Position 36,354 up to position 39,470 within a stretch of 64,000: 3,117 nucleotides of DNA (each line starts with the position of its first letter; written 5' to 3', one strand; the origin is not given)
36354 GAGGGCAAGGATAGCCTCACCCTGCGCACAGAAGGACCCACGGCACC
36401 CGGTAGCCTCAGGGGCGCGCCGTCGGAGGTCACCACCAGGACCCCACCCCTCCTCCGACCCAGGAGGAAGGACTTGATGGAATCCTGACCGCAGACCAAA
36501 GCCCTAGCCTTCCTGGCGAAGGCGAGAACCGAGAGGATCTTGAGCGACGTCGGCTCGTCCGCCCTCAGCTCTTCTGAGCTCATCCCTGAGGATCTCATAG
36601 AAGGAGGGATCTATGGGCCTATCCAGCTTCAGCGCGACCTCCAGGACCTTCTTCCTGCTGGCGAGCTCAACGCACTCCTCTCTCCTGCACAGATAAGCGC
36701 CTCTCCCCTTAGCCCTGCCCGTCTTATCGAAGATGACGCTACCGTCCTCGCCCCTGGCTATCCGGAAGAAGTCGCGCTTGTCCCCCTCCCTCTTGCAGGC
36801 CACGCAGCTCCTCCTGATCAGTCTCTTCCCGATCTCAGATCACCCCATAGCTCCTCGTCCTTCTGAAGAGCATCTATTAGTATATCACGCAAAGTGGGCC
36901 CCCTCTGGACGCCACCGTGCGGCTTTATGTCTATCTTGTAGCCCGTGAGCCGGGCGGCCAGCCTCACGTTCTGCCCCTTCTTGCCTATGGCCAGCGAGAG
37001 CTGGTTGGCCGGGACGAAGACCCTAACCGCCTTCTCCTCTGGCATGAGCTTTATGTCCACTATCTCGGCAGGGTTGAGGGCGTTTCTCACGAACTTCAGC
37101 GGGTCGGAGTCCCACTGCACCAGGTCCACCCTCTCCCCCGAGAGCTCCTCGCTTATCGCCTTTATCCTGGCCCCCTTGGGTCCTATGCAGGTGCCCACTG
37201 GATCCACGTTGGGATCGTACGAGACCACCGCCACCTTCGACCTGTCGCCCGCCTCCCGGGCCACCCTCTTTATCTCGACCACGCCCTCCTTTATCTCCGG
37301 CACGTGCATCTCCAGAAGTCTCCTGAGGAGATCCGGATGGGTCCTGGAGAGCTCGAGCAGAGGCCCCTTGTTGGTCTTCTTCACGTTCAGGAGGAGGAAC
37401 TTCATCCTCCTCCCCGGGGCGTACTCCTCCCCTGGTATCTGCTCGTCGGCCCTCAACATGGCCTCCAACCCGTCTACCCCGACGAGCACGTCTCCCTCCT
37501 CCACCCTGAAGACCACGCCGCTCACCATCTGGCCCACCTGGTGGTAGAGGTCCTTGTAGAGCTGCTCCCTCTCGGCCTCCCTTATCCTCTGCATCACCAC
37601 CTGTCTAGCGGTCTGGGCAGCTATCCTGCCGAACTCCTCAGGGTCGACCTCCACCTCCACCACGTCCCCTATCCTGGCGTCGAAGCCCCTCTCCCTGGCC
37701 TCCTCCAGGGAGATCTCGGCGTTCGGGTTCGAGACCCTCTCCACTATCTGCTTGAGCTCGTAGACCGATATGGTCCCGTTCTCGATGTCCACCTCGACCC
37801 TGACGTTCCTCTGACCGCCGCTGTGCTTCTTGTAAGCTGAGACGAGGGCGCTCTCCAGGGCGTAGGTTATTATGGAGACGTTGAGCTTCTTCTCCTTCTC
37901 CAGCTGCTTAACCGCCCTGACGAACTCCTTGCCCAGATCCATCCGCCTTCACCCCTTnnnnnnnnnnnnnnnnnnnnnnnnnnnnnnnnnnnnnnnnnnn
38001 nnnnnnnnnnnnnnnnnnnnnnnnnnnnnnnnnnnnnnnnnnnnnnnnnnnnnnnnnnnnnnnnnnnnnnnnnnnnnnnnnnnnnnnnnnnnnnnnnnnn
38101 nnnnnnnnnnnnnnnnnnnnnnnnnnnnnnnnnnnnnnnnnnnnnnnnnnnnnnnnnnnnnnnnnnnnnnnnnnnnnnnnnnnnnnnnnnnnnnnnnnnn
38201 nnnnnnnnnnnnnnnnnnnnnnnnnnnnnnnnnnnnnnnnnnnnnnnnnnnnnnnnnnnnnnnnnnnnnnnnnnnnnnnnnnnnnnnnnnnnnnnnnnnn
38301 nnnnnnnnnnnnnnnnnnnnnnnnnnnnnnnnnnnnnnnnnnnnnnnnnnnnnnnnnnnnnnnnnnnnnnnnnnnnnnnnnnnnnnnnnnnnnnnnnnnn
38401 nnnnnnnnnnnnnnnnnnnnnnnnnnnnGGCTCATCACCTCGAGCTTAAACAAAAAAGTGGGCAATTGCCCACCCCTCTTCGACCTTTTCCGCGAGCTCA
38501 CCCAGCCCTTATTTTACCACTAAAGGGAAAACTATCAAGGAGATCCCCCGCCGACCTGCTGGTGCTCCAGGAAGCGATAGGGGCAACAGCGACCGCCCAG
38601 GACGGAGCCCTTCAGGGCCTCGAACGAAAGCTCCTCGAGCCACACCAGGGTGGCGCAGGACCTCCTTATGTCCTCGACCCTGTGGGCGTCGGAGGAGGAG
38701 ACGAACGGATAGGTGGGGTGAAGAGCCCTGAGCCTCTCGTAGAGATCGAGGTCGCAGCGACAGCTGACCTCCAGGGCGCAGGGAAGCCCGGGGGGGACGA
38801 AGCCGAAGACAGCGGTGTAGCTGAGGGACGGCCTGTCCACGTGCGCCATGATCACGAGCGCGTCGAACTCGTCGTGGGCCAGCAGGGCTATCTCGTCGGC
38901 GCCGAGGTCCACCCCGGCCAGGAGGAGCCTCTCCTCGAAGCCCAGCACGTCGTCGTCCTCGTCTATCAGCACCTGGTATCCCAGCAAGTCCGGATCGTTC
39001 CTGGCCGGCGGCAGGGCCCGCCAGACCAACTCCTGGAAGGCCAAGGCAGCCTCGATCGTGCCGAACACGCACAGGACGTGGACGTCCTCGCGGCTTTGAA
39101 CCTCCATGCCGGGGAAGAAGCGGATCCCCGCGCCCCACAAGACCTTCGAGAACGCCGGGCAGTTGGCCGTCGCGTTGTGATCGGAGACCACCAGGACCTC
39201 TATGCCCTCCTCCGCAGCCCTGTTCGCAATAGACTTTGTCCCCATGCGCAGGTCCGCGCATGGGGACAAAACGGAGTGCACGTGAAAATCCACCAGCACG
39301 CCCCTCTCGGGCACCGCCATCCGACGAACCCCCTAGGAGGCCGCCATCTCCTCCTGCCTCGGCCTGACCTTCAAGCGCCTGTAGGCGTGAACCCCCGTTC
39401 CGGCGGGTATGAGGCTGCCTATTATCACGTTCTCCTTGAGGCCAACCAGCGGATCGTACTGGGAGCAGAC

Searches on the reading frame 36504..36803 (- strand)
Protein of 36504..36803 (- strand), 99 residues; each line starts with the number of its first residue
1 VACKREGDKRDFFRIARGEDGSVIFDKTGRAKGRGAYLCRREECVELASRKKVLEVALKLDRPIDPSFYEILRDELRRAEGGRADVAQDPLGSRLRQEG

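Call 19: search_protein_families(library=pfam, proteins=[window:36504-36803:-])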
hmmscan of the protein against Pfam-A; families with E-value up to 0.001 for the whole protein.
window:36504-36803:- (99 aa): 1 family
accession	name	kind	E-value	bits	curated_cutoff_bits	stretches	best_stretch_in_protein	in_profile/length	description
PF04296.18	YlxR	-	1.5e-19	70.1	26.9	1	2-73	5-74/75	Protein of unknown function (DUF448)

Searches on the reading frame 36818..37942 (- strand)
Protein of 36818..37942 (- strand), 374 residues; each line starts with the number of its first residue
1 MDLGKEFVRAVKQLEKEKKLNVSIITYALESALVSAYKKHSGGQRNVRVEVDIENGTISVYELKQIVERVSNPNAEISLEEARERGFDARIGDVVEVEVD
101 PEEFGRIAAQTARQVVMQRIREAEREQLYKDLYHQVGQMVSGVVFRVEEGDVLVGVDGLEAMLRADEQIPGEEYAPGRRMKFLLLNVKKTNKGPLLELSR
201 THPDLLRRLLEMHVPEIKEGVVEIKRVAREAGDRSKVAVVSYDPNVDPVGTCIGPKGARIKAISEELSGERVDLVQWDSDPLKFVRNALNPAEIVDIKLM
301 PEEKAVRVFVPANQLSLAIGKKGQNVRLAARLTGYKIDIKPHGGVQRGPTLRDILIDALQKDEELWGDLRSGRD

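Call 19: search_protein_families(library=pfam, proteins=[window:36818-37942:-])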
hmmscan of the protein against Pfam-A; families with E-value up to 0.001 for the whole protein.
window:36818-37942:- (374 aa): 6 families
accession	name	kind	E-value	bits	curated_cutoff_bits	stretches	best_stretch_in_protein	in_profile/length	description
PF08529.16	NusA_N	-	2.6e-39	134.6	23.8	1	6-126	1-119/119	NusA N-terminal domain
PF13184.12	KH_5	-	2.6e-29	101.6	27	1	231-298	1-68/69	NusA-like KH domain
PF00013.35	KH_1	-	2.4e-08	34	21.5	0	306-342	2-38/66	KH domain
PF00575.29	S1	-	4.2e-08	33.9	22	1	133-197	1-72/74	S1 RNA binding domain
PF07650.23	KH_2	-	3.2e-07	30.5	22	0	285-337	6-58/78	KH domain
PF23095.1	KH_NusA_C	-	6.2e-06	26.6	34.2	1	312-339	7-34/59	Transcription termination/antitermination protein NusA, KH domain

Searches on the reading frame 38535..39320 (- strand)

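Call 19: search_protein_families(library=pfam, proteins=[window:38535-39320:-])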
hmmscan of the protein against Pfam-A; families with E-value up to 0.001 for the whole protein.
window:38535-39320:- (261 aa): 1 family
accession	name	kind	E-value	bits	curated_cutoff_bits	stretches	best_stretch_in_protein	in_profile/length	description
PF02811.25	PHP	-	2e-06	28.7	26.4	1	11-150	1-94/164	PHP domain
